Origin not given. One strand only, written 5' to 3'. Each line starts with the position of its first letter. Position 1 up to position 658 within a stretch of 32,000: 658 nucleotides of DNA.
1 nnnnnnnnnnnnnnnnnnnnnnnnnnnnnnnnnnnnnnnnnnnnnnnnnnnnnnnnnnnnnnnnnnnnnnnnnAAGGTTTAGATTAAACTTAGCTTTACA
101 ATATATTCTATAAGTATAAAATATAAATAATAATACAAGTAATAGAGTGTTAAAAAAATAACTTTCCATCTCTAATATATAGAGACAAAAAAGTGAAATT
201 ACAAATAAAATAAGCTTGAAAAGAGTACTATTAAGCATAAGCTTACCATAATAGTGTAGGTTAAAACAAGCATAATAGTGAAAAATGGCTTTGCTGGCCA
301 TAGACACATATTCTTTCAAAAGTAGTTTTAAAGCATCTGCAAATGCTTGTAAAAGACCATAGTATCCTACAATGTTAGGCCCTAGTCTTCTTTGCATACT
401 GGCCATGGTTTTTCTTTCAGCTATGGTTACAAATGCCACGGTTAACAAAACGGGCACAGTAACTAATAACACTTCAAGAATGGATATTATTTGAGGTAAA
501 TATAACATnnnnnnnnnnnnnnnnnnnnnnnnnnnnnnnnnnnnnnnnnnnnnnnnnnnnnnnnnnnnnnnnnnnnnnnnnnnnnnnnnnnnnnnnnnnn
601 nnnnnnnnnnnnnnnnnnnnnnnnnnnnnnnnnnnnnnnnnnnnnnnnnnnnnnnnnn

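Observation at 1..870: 569-bp direct repeat duplicates trnR, spacer and the nad1 5' end, creating an in-frame nad1 chimera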

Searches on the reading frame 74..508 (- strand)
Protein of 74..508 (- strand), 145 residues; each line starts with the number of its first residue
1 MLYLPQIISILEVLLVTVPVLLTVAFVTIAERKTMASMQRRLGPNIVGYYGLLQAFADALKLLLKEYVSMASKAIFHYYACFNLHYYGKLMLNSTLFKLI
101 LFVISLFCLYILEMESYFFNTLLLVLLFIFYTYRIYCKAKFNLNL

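Call 13: find_encoding_contigs(protein=window:74-508:-, flank=10000, max_places=10)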
Protein window:74-508:- (145 aa): no gene with exactly this product is on record in the collection.
